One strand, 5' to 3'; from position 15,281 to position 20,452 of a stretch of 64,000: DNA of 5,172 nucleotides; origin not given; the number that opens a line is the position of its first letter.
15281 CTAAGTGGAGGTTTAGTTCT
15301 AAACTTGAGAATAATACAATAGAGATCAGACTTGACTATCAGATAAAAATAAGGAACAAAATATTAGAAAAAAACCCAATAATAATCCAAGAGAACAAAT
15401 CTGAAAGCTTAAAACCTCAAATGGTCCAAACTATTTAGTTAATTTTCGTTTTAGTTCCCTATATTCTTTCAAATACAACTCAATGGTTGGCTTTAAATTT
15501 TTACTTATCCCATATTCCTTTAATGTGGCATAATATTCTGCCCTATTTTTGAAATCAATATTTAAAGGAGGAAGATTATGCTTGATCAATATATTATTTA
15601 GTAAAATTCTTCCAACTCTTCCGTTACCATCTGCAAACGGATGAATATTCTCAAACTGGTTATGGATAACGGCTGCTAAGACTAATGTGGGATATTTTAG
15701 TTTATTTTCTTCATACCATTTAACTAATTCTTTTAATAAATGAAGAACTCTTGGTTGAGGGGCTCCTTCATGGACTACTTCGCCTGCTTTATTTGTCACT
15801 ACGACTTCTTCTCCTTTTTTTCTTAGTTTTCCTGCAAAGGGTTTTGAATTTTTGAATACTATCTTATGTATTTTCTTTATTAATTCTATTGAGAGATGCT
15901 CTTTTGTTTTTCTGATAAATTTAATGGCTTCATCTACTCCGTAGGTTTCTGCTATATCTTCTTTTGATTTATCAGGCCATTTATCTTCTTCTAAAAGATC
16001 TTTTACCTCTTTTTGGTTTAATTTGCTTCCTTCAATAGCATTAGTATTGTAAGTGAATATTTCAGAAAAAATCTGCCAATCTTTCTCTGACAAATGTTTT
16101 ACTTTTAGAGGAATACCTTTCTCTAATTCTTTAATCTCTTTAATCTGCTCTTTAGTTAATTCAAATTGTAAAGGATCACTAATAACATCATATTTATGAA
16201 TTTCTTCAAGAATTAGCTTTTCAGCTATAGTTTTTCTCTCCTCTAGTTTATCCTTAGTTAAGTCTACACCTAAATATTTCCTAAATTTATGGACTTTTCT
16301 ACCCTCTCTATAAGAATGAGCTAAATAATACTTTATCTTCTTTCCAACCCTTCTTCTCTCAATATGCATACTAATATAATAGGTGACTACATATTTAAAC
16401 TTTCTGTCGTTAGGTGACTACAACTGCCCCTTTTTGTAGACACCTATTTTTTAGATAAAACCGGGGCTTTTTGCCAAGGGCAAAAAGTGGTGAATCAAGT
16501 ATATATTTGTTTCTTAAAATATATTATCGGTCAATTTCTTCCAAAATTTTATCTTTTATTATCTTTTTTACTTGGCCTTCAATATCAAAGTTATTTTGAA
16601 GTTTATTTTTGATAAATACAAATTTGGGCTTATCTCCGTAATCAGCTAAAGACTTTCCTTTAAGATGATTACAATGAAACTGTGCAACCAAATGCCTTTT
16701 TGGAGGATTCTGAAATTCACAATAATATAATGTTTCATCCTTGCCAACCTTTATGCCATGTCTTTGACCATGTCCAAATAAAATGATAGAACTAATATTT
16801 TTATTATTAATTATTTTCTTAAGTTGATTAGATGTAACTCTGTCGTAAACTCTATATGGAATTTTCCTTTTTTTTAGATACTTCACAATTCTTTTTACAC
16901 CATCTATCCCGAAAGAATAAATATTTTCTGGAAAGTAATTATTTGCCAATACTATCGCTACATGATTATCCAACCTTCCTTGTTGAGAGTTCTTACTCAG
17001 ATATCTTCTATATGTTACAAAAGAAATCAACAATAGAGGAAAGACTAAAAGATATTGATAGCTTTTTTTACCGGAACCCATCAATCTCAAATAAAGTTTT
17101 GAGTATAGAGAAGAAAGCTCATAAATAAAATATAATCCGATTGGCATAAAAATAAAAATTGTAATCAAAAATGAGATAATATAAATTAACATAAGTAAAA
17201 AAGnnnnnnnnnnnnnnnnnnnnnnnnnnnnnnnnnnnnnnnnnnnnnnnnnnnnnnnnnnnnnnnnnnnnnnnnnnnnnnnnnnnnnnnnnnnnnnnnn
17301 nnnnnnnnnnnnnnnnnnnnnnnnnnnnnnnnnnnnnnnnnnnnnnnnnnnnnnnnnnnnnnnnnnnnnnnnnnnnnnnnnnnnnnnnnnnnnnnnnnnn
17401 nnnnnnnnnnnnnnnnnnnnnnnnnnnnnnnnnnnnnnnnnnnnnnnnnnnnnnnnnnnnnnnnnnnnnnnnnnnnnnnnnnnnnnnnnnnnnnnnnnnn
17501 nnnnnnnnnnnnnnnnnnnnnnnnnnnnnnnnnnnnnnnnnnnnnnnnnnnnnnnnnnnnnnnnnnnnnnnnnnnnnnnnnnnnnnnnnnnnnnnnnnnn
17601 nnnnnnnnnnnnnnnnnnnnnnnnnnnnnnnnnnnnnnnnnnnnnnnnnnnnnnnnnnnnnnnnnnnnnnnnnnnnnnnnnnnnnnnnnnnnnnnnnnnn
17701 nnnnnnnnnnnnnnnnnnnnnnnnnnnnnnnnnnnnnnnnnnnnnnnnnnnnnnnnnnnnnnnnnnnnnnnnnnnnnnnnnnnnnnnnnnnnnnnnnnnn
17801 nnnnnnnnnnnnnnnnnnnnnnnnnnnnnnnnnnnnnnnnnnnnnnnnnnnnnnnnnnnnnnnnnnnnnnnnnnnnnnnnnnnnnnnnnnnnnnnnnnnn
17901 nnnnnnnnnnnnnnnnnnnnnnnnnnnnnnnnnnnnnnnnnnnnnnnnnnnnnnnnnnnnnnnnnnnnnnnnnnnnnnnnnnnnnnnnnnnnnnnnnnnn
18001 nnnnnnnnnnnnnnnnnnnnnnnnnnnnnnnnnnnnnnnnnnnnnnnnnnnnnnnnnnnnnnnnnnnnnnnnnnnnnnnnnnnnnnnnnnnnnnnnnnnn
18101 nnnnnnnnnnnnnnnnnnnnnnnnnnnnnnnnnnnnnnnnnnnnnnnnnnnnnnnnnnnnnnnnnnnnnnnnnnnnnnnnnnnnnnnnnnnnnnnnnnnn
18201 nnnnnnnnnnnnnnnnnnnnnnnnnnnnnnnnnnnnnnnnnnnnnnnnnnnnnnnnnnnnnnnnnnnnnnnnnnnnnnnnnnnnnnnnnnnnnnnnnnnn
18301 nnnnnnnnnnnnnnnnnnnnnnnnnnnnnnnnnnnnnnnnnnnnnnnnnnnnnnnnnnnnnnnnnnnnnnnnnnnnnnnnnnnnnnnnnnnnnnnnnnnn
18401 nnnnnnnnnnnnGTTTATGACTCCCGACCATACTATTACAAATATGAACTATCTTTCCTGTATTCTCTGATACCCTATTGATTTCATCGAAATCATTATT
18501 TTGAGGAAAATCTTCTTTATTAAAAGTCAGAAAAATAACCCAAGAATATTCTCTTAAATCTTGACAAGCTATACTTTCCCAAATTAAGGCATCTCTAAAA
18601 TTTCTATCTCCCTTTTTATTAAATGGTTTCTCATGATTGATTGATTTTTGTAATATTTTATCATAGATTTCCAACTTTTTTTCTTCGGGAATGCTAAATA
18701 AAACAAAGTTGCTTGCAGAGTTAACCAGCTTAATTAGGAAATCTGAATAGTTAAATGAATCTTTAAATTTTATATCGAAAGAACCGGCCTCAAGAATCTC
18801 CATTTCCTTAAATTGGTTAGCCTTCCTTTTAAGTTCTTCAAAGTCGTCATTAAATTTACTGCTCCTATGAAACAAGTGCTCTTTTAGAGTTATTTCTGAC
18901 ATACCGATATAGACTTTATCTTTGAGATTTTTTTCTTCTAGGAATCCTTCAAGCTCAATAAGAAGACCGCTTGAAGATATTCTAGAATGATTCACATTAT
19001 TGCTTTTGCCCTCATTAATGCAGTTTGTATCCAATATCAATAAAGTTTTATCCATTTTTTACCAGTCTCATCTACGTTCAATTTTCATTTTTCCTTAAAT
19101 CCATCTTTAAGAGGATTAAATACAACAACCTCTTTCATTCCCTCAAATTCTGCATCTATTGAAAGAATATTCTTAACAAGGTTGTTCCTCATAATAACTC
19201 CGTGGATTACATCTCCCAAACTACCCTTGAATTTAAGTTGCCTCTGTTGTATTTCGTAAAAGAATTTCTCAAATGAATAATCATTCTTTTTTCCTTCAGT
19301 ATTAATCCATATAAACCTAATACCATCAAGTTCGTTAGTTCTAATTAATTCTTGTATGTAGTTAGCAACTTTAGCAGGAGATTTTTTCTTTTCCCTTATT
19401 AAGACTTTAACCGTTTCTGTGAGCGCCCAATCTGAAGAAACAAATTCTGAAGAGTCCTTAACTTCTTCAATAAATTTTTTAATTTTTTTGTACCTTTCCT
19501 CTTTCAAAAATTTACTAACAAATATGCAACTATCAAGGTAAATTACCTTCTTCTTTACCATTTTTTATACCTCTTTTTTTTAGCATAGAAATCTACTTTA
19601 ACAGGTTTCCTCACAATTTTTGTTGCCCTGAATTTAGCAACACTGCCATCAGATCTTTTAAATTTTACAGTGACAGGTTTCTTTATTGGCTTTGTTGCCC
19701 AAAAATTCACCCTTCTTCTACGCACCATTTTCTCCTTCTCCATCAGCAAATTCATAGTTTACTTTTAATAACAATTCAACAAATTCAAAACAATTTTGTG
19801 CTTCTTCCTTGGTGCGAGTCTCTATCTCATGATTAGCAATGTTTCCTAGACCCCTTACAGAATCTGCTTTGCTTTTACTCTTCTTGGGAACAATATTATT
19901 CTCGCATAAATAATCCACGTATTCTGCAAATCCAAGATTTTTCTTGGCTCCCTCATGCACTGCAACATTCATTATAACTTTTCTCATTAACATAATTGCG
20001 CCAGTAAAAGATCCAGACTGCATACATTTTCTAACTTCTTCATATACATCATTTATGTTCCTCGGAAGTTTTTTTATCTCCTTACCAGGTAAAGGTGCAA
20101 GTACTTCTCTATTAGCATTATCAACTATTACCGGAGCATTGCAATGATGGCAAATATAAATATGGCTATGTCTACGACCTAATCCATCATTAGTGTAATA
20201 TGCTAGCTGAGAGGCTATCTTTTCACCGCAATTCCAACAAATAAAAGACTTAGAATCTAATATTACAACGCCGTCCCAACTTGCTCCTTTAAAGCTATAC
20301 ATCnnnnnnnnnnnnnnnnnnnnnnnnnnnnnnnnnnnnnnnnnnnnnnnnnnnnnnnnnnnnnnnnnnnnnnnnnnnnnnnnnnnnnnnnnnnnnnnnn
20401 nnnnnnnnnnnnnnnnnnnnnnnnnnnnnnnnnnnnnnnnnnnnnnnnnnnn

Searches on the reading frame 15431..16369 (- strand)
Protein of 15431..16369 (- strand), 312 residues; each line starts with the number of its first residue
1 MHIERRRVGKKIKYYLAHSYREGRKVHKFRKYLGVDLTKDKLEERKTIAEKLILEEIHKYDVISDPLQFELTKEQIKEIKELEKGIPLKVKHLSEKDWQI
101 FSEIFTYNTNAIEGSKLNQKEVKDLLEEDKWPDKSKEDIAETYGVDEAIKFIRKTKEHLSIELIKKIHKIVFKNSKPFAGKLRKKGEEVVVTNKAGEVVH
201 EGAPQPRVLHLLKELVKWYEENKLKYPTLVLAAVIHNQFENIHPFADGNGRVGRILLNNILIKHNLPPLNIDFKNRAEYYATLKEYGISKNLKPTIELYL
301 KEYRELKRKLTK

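Call 12: search_protein_families(library=pfam, proteins=[window:15431-16369:-], max_evalue=0.01)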
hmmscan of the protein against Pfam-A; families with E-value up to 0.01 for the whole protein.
window:15431-16369:- (312 aa): 1 family
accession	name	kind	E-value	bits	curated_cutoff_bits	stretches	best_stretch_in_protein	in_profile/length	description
PF02661.23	Fic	-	6.1e-20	72.3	24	1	159-261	2-93/93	Fic/DOC family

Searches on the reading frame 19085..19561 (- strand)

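Call 11: search_protein_families(library=pfam, proteins=[window:19085-19561:-], max_evalue=0.01)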
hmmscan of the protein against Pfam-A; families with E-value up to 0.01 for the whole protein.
window:19085-19561:- (158 aa): 2 families
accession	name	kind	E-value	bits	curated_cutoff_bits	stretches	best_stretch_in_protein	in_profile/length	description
PF01850.27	PIN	-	9.8e-05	23.4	23.6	1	7-79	1-65/120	PIN domain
PF16289.11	PIN_12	-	0.0037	18.1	32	1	7-70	1-72/172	PIN domain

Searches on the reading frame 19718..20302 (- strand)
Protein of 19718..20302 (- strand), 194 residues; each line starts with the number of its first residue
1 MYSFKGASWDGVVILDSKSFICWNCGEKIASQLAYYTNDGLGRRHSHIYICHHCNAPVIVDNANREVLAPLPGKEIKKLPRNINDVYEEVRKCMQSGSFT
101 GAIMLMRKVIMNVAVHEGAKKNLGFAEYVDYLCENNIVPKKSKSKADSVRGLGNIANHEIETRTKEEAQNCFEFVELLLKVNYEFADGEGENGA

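Call 11: search_protein_families(library=pfam, proteins=[window:19718-20302:-], max_evalue=0.01)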
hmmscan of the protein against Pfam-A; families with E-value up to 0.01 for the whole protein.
window:19718-20302:- (194 aa): 1 family
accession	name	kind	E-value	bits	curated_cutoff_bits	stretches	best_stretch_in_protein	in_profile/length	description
PF13643.11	DUF4145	-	7.9e-11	42.3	23.1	1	89-176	2-88/88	Domain of unknown function (DUF4145)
